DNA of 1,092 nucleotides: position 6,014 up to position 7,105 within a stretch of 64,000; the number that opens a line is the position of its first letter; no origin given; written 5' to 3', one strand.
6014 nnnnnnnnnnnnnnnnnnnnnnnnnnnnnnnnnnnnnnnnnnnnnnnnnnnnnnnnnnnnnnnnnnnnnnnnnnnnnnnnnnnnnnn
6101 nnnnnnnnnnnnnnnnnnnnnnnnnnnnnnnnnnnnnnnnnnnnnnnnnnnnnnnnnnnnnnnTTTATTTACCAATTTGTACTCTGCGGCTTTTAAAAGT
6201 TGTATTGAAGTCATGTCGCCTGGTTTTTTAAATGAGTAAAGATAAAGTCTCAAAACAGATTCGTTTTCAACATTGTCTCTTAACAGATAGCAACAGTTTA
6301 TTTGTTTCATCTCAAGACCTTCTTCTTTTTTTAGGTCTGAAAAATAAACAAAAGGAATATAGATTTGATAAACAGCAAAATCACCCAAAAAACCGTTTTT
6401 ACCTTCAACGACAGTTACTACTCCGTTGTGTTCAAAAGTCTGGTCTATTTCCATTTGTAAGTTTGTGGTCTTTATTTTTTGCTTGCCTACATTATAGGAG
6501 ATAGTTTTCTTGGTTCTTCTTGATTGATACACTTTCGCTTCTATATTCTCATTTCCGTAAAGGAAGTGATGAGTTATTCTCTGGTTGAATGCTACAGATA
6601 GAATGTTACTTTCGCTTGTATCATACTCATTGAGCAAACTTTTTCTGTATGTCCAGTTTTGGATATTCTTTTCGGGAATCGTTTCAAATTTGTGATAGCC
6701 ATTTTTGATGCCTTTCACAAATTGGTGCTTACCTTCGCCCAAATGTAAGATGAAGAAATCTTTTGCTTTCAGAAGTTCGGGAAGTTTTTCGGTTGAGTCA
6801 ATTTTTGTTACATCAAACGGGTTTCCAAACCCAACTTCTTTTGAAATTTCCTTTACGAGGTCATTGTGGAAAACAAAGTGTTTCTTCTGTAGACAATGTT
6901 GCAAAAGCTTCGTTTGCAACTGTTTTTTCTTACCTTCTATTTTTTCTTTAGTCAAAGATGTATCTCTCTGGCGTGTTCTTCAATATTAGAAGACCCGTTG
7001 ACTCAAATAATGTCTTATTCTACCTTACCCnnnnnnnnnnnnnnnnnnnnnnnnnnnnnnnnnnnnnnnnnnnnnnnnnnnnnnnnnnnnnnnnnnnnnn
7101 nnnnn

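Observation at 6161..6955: Orphan candidate restriction endonuclease with an EID...VEGK motif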

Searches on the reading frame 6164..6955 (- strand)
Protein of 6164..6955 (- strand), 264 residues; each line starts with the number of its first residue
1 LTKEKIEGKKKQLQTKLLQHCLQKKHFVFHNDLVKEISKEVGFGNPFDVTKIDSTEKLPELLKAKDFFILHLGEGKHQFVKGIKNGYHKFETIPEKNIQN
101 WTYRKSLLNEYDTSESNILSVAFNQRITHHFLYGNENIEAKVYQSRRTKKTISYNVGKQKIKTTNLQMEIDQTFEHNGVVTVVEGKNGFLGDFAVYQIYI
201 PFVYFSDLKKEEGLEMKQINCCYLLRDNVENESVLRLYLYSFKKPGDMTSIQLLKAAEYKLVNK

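Call 3: search_protein_families(library=pfam, proteins=[window:6164-6955:-], max_evalue=1)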
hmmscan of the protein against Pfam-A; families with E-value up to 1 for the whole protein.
window:6164-6955:- (264 aa): 2 families
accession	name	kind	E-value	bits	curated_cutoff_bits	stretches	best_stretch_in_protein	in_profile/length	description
PF22518.2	DUF6997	-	8.6e-31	107.9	27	1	84-260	3-175/175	Domain of unknown function (DUF6997)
PF22515.2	DUF6996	-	4.9e-15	55.7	27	1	15-79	11-71/71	Domain of unknown function (DUF6996)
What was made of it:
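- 6161..6955 (-): R gene: 264-aa candidate type II restriction endonuclease (TTG start, TGA stop). Pfam DUF6996+DUF6997 (call 3).
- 6719..6913 (-): N-terminal winged-helix domain (DUF6996, residues 15-79), presumed DNA-binding. Pfam (call 3).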

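Call 4: search_protein_families(library=ncbifam, proteins=[window:6164-6955:-], max_evalue=1)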
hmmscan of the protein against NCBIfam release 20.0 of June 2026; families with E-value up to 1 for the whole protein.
window:6164-6955:- (264 aa): 0 families

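Call 5: search_solved_structures(query=window:6164-6955:-, max_evalue=10, show_alignments=2)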
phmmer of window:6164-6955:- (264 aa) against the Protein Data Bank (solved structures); distinct sequences matched with E-value up to 10: 0.

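Call 6: find_homologous_proteins(query=window:6164-6955:-, max_evalue=0.001)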
Query window:6164-6955:- (264 aa): 706 proteins with E <= 0.001 among 1120 candidates; the best 120 are listed.
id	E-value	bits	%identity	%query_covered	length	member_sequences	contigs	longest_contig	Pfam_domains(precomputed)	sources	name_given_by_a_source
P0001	1.3e-171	587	100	100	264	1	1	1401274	PF22518.3,PF22515.3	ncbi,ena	-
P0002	1.8e-120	419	73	94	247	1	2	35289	PF22518.3,PF22515.3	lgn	-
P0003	1.4e-111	390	67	98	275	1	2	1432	PF22518.3,PF22515.3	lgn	-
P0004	1.1e-107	377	65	96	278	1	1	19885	PF22518.3,PF22515.3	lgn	-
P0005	6.9e-107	374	62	97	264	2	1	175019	PF22518.3,PF22515.3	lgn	-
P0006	9.6e-105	367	61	98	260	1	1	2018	PF22518.3,PF22515.3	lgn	-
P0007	8.6e-99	348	62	97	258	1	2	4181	PF22518.3,PF22515.3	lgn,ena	-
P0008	1.6e-98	347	60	97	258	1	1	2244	PF22518.3,PF22515.3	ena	-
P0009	1.1e-94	334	57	97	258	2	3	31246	PF22518.3,PF22515.3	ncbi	-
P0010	2.3e-94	333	60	97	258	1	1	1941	PF22518.3,PF22515.3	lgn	-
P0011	3.6e-94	333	57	99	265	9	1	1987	PF22518.3,PF22515.3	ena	-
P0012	5.0e-94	332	57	97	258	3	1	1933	PF22518.3,PF22515.3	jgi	jgi:hypothetical protein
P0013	8.3e-94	332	56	97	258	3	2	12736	PF22518.3,PF22515.3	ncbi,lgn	-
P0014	8.9e-94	332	56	97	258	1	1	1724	PF22518.3,PF22515.3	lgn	-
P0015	9.7e-94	331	55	100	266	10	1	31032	PF22518.3,PF22515.3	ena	-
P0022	8.9e-93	328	56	97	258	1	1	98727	PF22518.3,PF22515.3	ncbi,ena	-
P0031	1.3e-91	324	55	97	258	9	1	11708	PF22518.3,PF22515.3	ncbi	-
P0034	2.0e-91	324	57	96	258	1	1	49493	PF22518.3,PF22515.3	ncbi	-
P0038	3.9e-91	323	59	97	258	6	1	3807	PF22518.3,PF22515.3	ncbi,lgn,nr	ncbi:MAG: hypothetical protein Q8K51_00990 [Nitrospirota bacterium]|nr:hypothetical protein [Nitrosp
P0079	8.9e-89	315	56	97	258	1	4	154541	PF22518.3,PF22515.3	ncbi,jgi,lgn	-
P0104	3.5e-87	310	54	97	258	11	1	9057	PF22518.3,PF22515.3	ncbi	ncbi:MAG: hypothetical protein ABFD53_05735 [Anaerolineaceae bacterium]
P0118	1.2e-86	308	54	97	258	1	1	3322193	PF22518.3,PF22515.3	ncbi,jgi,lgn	-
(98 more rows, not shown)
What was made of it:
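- Checked: It has 706 homologues at E<=1e-3 (call 6).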

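Call 7: search_protein_families(library=padloc, proteins=[window:6164-6955:-], max_evalue=1)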
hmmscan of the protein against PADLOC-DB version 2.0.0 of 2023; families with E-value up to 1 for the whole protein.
window:6164-6955:- (264 aa): 1 family
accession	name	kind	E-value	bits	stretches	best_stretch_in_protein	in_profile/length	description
PDLC03513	REase_II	-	1.4e-13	49.1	1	48-263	45-250/426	Type II restriction enzyme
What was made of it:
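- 6161..6955 (-): PADLOC REase_II PDLC03513, E=1.4e-13 (call 7).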

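Call 11: find_encoding_contigs(protein=P0001, flank=10000, max_places=3)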
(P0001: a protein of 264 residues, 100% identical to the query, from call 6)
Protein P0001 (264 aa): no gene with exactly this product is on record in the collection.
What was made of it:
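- Tried and rejected: The exact protein could not be found by contig look-up (call 11).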

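Call 12: find_encoding_contigs(protein=P0118, flank=6000, max_places=3)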
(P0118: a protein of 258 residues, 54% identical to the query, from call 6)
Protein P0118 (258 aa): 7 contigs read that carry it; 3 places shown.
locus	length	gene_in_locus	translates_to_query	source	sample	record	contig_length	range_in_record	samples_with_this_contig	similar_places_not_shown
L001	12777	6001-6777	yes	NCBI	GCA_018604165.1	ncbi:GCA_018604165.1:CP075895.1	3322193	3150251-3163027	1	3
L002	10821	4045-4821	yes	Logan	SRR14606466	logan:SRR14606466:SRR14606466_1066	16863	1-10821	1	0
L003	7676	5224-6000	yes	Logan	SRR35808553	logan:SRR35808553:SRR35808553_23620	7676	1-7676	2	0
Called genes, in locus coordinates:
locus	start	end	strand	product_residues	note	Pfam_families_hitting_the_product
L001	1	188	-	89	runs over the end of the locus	-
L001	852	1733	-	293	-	PF03575:Peptidase_S51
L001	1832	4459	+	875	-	PF18921:Cyanophycin_syn, PF08443:RimK, PF02222:ATP-grasp (weak), PF08245:Mur_ligase_M, PF02875:Mur_ligase_C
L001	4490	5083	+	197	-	-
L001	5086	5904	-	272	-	PF01177:Asp_Glu_race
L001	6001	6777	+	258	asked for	PF22515:DUF6996, PF22518:DUF6997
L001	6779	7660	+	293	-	PF01555:N6_N4_Mtase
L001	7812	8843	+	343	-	PF02775:TPP_enzyme_C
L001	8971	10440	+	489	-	PF01943:Polysacc_synt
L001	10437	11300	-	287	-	PF12833:HTH_18, PF00165:HTH_AraC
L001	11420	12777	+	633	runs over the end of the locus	PF14339:DUF4394, PF18962:Por_Secre_tail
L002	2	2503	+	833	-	?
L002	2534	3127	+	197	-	-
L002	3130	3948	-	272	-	PF01177:Asp_Glu_race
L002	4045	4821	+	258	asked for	PF22515:DUF6996, PF22518:DUF6997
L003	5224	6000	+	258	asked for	PF22515:DUF6996, PF22518:DUF6997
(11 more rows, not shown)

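Call 13: find_encoding_contigs(protein=P0005, flank=6000, max_places=3)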
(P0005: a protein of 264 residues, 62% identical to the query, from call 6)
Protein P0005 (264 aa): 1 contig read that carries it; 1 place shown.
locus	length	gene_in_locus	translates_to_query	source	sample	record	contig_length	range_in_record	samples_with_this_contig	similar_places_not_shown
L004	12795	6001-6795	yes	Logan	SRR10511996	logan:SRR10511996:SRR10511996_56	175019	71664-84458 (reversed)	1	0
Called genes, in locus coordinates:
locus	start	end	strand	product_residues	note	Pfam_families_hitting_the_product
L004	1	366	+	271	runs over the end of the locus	PF02630:SCO1-SenC (weak)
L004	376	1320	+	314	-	PF02790:COX2_TM, PF00116:COX2, PF00034:Cytochrom_C, PF13442:Cytochrome_CBB3 (faint)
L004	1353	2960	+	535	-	PF00115:COX1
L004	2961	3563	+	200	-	PF00510:COX3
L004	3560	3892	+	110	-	PF03626:COX4_pro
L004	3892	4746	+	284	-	PF02628:COX15-CtaA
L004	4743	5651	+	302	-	PF01040:UbiA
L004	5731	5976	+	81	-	PF09722:Xre_MbcA_ParS_C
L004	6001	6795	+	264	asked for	PF22515:DUF6996, PF22518:DUF6997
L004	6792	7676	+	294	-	PF01555:N6_N4_Mtase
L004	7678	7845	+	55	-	-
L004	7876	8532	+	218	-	PF18734:HEPN_AbiU2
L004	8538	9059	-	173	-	PF00731:AIRC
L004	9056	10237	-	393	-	PF22660:RS_preATP-grasp-like, PF02222:ATP-grasp, PF17769:PurK_C, PF21244:PurT_C (faint)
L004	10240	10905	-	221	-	PF00702:Hydrolase, PF12710:HAD, PF13419:HAD_2, PF13242:Hydrolase_like (weak)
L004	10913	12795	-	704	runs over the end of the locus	PF00324:AA_permease, PF13520:AA_permease_2, PF00359:PTS_EIIA_2, PF02080:TrkA_C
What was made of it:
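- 6161..6164 (-): ATGA overlap of the R stop codon and the M start codon. The same 4-nt overlap occurs in the syntenic relative L004 (call 13).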

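Call 14: find_encoding_contigs(protein=P0079, flank=6000, max_places=3)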
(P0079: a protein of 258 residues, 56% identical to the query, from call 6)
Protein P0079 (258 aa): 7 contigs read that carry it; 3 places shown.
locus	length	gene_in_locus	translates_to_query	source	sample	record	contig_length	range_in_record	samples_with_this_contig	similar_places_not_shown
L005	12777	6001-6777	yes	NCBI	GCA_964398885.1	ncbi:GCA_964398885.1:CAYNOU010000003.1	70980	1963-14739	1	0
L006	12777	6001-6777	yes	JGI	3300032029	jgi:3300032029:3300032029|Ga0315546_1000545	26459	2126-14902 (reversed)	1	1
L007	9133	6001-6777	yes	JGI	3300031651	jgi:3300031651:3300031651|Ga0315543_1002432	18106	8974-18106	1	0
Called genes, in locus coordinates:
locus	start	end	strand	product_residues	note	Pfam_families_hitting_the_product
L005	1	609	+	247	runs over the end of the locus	PF00515:TPR_1 (faint), PF07719:TPR_2 (faint), PF13432:TPR_16 (weak)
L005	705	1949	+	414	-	PF08245:Mur_ligase_M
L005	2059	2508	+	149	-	PF14102:Caps_synth_CapC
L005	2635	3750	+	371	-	-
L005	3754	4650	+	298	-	-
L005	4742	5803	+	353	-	-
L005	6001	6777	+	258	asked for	PF22515:DUF6996, PF22518:DUF6997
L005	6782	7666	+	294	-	PF01555:N6_N4_Mtase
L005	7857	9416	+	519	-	PF13860:FlgD_ig, PF18962:Por_Secre_tail (weak)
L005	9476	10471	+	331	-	PF02568:ThiI (faint), PF18297:NFACT-R_2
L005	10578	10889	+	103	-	PF14076:DUF4258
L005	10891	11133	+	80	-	PF15731:MqsA_antitoxin (weak)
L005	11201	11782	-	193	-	PF02545:Maf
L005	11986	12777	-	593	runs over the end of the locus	PF00587:tRNA-synt_2b, PF04073:tRNA_edit, PF03129:HGTP_anticodon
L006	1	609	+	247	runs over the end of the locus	PF00515:TPR_1 (faint), PF07719:TPR_2 (faint), PF13432:TPR_16 (weak)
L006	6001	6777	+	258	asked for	PF22515:DUF6996, PF22518:DUF6997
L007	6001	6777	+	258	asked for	PF22515:DUF6996, PF22518:DUF6997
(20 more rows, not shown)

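Call 15: predict_structure(alignment_id=A1)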
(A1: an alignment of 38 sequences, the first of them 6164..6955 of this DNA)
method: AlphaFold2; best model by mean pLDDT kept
length: 264 residues; sequences in the alignment: 38
mean_pLDDT: 92.8   pTM: 0.89
mean pLDDT of the five models: 92.8, 92.8, 92.7, 92.5, 92.2
residues with pLDDT >= 90: 219; 70-90: 38; 50-70: 3; < 50: 4
segments of 3 or more residues with pLDDT < 50: 1-4
pLDDT, mean of each block of 10 residues (from residue 1): 64 98 98 97 93 95 98 97 98 97 78 82 91 93 93 96 96 95 93 96 95 93 92 93 97 98 86
secondary structure, 60 per line:
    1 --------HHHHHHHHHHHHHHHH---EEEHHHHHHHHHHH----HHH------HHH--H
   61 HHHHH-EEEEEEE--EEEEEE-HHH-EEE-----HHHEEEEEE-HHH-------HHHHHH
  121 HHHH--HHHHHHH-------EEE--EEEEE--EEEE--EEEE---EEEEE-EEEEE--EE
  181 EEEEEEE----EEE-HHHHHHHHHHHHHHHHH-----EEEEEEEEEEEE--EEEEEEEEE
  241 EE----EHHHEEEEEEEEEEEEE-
elements in order: H9-24 E28-30 H31-41 H60-65 E67-73 E76-81 E87-89 E98-103 H115-124 H127-133 E141-143 E146-150 E153-156 E159-162 E166-170 E172-176 E179-187 E192-194 H196-212 E218-229 E232-242 E251-263
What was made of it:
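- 6161..6955 (-): AF2 model with pLDDT 92.8 (call 15).
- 6398..6451 (-): Proposed catalytic core E169-I-D171 ... E184-G-K186, on a beta-hairpin (strands 172-176 and 179-187). Secondary structure (call 15).
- On PD-(D/E)xK nuclease superfamily: Strand positions come from call 15.
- The AF2 model has pLDDT 92.8 and pTM 0.89 (call 15). This is the canonical placement (call 15; inference from topology).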

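Call 18: fold_search(model_id=the predicted structure, library=pdb)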
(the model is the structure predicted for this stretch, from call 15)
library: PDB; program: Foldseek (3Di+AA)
matches with E <= 10: 933; with E <= 0.001: 0
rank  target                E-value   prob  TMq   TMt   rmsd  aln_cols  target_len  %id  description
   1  6sjb_B                3.0e-03  0.90  0.29  0.09  17.6       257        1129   10  Cryo-EM structure of the RecBCD Chi recognised complex (released 2020-01-01)
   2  3t7h_B                8.9e-03  0.30  0.18  0.17  15.9       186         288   11  Atg8 transfer from Atg7 to Atg3: a distinctive E1-E2 architecture and mechanism in the autophagy pathway (released 2011-11-23)
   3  5ld2_B                1.4e-02  0.72  0.25  0.08   8.5       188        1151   10  Cryo-EM structure of RecBCD+DNA complex revealing activated nuclease domain (released 2016-10-05)
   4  9dou_A                1.6e-02  0.77  0.20  0.07   9.1       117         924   13  Taeniopygia guttata R2 retrotransposon (R2Tg) initiating target-primed reverse transcription (released 2025-05-21)
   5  5mbv_B                1.7e-02  0.51  0.26  0.08  19.0       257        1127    9  Cryo-EM structure of Lambda Phage protein GamS bound to RecBCD. (released 2017-01-11)
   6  1xmx                  1.7e-02  0.23  0.16  0.12  17.5       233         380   12  Crystal structure of protein VC1899 from Vibrio cholerae (released 2004-11-16)
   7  8b1t_B                1.8e-02  0.54  0.26  0.08  19.1       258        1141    9  RecBCD-DNA in complex with the phage protein Abc2 (released 2022-12-28)
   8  4v1a_a                2.5e-02  0.44  0.25  0.19  10.9       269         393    7  Structure of the large subunit of the mammalian mitoribosome, part 2 of 2 (released 2014-10-08)
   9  3t7h_A                2.5e-02  0.14  0.15  0.14  16.6       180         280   12  Atg8 transfer from Atg7 to Atg3: a distinctive E1-E2 architecture and mechanism in the autophagy pathway (released 2011-11-23)
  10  3vx8_A                2.6e-02  0.23  0.18  0.16  15.8       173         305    6  Crystal structure of Arabidopsis thaliana Atg7NTD-Atg3 complex (released 2012-11-14)
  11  3vh1                  3.1e-02  0.18  0.17  0.09  15.6       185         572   11  Crystal structure of Saccharomyces cerevisiae Atg7 (1-595) (released 2011-09-21)
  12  5cw3_D                3.3e-02  0.51  0.25  0.27  13.8       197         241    8  Structure of CfBRCC36-CfKIAA0157 complex (Zn Edge) (released 2015-09-16)
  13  3vx8_D                3.8e-02  0.28  0.20  0.18  15.5       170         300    9  Crystal structure of Arabidopsis thaliana Atg7NTD-Atg3 complex (released 2012-11-14)
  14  5cw5_B                4.0e-02  0.33  0.22  0.24  14.1       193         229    8  Structure of CfBRCC36-CfKIAA0157 complex (QSQ mutant) (released 2015-09-16)
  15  8w2q_B                4.5e-02  0.60  0.27  0.09  15.6       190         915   14  BsaXI-DNA complex II (released 2024-10-30)
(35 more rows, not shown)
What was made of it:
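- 6176..6706 (-): PD-(D/E)xK nuclease domain (DUF6997, residues 84-260). Foldseek's weak hits are the same kinds of nuclease (call 18).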

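Call 27: list_cluster_members(proteins=[P0001, P0009, P0013, P0022, P0031, P0034, P0038, P0118, P0079, P0104])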
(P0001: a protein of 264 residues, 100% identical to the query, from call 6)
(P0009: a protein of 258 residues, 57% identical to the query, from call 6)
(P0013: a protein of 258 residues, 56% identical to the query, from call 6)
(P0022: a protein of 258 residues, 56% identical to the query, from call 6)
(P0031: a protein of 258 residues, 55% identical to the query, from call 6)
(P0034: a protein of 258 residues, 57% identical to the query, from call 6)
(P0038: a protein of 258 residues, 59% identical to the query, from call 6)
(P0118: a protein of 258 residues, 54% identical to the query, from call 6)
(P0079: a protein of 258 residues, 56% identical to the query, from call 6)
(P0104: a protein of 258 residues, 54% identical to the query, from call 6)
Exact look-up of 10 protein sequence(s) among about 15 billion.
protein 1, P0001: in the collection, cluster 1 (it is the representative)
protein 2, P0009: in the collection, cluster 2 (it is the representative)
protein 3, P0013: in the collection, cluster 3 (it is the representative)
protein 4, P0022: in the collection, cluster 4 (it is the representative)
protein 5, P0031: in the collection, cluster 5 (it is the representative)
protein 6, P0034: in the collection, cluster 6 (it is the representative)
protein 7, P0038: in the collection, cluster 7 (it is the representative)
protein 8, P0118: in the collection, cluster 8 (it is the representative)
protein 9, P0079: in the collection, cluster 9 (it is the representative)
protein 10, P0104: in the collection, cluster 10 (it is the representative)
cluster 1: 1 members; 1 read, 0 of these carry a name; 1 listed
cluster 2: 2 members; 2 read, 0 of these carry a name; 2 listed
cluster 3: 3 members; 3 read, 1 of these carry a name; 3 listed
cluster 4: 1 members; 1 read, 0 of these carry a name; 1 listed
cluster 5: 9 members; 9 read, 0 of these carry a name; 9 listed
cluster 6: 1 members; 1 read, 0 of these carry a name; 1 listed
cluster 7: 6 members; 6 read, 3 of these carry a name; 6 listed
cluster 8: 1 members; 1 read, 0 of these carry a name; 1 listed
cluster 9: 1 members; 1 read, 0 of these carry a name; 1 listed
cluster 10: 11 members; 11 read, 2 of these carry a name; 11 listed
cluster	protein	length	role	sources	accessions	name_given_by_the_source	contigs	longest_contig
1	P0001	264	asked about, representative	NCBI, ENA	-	-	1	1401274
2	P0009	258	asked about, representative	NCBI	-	-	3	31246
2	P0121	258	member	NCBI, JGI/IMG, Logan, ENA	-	-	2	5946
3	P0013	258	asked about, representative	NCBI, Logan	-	-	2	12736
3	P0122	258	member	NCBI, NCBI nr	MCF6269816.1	MAG: hypothetical protein L3J41_08905 [Melioribacteraceae bacterium] | hypothetical protein [Melioribacteraceae bacterium]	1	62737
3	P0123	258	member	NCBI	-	-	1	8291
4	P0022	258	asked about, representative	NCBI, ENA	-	-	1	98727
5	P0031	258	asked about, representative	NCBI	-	-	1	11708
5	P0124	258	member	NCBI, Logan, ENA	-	-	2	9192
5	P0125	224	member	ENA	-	-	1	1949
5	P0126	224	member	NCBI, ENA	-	-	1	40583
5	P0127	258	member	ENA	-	-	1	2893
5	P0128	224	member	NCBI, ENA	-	-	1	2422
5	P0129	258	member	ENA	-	-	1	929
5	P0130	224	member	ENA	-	-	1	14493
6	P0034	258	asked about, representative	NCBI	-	-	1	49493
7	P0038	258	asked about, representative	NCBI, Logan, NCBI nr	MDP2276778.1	MAG: hypothetical protein Q8K51_00990 [Nitrospirota bacterium] | hypothetical protein [Nitrospirota bacterium]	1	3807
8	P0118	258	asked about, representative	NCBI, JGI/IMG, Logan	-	-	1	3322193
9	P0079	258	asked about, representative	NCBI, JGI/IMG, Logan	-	-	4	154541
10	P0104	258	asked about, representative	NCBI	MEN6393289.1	MAG: hypothetical protein ABFD53_05735 [Anaerolineaceae bacterium]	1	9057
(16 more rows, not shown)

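Call 31: search_protein_representatives(alignment_id=A1)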
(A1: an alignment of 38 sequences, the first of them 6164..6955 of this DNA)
Query: 38 sequences, 258 profile positions. Proteins with E-value up to 0.001 (for the whole library): 705; up to 1e-10: 260; up to 1e-30: 83. The best 150 are listed.
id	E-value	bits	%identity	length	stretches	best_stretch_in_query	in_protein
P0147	1.4e-113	394.8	-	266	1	2-258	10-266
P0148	2.6e-109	380.8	-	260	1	1-255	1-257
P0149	1.0e-98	346.1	-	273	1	2-257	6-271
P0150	8.1e-96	336.6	-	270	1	2-258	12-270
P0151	8.3e-95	333.3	-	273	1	3-258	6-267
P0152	7.2e-93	326.9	-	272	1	2-258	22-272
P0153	4.7e-91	320.9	-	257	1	2-255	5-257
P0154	2.2e-87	308.9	-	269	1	2-257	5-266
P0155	3.5e-87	308.2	-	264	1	2-257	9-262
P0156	4.4e-83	294.8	-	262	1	1-258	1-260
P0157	5.0e-82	291.4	-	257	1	2-257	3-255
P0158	6.2e-82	291.1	-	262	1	1-256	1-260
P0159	4.5e-80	285.0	-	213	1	3-185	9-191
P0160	1.6e-79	283.1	-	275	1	1-255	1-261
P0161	3.1e-79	282.2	-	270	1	2-257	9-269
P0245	4.3e-25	104.8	-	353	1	27-253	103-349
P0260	2.9e-20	89.0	-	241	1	1-255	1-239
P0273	1.9e-17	79.7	-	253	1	2-254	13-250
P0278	5.7e-17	78.2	-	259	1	13-255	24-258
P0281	1.2e-16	77.1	-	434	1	18-256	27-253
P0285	2.6e-16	76.0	-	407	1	30-255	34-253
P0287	3.6e-16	75.5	-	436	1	39-255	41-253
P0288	5.2e-16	75.0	-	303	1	2-254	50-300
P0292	1.2e-15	73.9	-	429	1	38-255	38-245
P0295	2.7e-15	72.7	-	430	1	15-254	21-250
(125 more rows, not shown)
